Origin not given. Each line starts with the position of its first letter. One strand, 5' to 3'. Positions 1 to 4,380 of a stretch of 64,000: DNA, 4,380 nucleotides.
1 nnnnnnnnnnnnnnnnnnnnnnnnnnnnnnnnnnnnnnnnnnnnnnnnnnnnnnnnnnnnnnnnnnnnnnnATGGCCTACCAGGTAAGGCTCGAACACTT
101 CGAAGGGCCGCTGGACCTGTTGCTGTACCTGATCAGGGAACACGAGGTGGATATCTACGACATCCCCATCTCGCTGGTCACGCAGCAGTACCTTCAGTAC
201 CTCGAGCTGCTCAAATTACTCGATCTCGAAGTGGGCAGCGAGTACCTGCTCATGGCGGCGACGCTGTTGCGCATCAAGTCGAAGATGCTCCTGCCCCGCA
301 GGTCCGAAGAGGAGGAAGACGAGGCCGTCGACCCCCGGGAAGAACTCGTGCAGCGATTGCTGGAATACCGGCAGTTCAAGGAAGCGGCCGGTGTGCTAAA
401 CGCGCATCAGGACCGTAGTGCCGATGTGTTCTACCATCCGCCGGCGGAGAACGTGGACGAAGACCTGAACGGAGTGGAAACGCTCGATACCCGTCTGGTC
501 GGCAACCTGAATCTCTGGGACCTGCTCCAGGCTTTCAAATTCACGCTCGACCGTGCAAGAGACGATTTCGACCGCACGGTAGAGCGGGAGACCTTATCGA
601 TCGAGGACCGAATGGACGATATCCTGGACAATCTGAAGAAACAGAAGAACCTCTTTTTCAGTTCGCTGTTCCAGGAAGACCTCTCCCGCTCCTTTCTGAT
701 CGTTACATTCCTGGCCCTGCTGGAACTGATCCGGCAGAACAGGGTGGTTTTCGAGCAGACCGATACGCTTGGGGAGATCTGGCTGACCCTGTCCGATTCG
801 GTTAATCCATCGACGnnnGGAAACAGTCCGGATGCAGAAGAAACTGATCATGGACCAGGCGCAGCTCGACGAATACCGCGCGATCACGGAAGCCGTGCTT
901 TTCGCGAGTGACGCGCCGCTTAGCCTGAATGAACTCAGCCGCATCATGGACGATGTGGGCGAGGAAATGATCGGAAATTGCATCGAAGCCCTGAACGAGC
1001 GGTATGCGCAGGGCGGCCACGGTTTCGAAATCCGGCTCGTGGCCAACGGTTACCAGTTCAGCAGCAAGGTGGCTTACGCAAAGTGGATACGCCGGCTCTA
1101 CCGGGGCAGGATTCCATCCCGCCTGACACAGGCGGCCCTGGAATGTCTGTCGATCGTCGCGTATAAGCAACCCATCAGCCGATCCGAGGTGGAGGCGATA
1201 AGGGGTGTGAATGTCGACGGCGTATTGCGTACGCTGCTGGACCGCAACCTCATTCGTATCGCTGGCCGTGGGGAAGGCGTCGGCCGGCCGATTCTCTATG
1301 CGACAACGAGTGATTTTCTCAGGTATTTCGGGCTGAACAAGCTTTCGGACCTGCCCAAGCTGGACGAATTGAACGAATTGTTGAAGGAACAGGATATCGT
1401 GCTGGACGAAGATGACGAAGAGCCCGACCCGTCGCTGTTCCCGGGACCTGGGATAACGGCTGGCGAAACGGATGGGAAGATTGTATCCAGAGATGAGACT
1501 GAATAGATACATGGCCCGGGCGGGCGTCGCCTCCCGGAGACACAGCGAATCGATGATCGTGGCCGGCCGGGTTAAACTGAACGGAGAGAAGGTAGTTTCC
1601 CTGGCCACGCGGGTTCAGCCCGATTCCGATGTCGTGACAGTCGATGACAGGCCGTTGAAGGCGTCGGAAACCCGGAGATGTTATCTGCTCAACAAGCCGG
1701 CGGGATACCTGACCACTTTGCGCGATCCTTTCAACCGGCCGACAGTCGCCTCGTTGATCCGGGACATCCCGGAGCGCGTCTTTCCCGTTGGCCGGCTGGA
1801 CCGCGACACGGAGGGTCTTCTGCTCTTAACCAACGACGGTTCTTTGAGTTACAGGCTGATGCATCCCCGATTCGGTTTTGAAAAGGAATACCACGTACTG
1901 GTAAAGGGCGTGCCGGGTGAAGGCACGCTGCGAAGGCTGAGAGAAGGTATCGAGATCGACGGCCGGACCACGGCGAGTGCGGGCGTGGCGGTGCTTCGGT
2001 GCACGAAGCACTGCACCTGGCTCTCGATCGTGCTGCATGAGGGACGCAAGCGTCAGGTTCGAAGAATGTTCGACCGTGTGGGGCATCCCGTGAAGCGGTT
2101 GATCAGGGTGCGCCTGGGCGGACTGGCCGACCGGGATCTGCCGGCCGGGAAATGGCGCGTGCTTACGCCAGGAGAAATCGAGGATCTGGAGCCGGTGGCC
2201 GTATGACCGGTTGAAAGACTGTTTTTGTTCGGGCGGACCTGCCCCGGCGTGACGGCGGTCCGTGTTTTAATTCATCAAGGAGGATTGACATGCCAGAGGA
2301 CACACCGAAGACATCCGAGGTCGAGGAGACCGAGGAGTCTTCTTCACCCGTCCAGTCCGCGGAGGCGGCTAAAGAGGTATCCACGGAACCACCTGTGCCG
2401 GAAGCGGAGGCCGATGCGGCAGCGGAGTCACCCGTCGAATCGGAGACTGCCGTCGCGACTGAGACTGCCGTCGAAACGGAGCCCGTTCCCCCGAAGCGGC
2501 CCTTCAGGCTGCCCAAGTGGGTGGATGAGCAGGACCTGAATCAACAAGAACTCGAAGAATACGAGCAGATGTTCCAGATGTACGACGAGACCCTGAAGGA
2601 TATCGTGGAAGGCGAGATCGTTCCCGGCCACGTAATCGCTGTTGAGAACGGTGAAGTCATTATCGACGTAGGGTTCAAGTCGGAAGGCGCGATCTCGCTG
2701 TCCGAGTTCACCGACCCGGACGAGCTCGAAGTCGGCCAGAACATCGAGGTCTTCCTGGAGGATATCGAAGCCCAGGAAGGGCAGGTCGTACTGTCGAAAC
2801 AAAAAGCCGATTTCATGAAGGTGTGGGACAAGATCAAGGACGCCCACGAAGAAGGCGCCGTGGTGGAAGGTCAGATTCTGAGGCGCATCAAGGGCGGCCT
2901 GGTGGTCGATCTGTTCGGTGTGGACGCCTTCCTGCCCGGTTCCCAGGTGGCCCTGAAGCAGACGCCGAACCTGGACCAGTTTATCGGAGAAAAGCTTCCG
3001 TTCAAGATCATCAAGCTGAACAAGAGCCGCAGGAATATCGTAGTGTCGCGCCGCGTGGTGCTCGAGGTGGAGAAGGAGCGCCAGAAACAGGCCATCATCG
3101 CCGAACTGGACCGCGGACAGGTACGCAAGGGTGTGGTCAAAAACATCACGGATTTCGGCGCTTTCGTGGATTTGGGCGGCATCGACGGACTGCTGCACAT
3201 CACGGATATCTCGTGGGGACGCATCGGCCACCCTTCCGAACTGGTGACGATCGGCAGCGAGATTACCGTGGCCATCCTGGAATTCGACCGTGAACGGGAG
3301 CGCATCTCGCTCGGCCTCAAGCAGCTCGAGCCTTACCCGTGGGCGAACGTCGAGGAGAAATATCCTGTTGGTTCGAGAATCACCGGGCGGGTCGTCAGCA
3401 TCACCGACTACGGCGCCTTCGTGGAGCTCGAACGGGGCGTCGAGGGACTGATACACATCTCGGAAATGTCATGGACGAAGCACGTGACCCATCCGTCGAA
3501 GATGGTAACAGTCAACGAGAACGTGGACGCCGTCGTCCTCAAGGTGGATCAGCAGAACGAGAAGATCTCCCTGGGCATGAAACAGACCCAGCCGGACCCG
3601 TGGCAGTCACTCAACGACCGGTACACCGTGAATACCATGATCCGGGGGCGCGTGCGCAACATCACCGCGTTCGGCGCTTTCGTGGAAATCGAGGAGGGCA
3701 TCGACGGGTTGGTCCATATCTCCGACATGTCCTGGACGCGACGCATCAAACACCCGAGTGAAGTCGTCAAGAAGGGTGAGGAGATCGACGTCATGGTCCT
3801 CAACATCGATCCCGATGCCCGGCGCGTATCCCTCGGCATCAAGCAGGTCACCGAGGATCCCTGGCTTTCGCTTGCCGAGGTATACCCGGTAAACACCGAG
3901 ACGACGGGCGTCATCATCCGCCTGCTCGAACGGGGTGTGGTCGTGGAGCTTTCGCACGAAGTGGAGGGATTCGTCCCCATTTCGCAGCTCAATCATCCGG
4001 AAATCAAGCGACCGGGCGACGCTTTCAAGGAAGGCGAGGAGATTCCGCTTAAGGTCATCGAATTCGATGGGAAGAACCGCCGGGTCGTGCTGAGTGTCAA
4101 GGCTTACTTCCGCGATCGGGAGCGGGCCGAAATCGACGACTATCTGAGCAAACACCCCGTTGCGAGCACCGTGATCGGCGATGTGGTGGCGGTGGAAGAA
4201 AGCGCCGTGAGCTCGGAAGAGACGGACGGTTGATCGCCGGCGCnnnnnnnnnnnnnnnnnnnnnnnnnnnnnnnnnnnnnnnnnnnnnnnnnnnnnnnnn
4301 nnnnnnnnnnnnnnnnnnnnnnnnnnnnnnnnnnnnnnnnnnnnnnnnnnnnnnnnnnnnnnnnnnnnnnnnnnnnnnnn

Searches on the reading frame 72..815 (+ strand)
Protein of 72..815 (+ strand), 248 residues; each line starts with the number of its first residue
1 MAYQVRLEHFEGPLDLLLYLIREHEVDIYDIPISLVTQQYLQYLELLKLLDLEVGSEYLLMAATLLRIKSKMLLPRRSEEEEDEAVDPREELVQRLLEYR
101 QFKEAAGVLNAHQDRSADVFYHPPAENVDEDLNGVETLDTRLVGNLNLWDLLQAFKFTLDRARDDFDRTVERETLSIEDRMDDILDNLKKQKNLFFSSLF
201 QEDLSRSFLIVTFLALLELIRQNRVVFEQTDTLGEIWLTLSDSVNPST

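Call 24: search_protein_families(library=pfam, proteins=[window:72-815:+], max_evalue=0.001)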
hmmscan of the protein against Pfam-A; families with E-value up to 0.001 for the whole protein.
window:72-815:+ (248 aa): 1 family
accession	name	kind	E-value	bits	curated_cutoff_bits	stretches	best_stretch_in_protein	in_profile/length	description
PF02616.19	SMC_ScpA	-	5.4e-40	138.3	24.6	1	20-240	1-231/232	Segregation and condensation protein ScpA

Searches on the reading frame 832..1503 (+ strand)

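Call 24: search_protein_families(library=pfam, proteins=[window:832-1503:+], max_evalue=0.001)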
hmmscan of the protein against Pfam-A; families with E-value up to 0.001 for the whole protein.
window:832-1503:+ (224 aa): 1 family
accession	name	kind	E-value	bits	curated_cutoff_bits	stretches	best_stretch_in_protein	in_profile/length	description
PF04079.22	SMC_ScpB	-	5e-54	182.6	27.4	1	18-177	2-160/160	Segregation and condensation complex subunit ScpB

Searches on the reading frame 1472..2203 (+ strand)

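Call 24: search_protein_families(library=pfam, proteins=[window:1472-2203:+], max_evalue=0.001)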
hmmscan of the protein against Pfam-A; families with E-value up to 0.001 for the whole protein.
window:1472-2203:+ (244 aa): 2 families
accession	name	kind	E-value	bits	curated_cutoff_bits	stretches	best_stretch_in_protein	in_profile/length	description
PF00849.27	PseudoU_synth_2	-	3.4e-23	83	26.8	1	71-200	3-150/152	RNA pseudouridylate synthase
PF01479.30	S4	-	3.1e-10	40.1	22.8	1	8-52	1-46/48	S4 domain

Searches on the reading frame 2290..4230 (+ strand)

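Call 62: search_protein_families(library=pfam, proteins=[window:2290-4230:+], max_evalue=0.001)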
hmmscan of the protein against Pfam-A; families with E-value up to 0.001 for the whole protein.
window:2290-4230:+ (647 aa): 6 families
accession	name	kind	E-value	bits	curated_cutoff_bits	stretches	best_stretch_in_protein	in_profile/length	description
PF00575.29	S1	-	2.5e-94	310.2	22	6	358-431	2-74/74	S1 RNA binding domain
PF23459.1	S1_RRP5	-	4.1e-28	98.2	27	2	361-428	4-70/72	RRP5 S1 domain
PF21710.3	Spt6_S1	-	3.6e-12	46.9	27.5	0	367-431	23-87/91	Spt6, S1/OB domain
PF13509.12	S1_2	-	1.4e-11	44.7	21.8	0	276-307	2-34/61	S1 domain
PF17092.11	PCB_OB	-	2.2e-08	35.3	27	0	435-502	18-96/111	Penicillin-binding protein OB-like domain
PF24685.1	OB_RRP5_4th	-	0.00028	21.3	31.5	0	549-592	25-71/92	RRP5 OB-fold domain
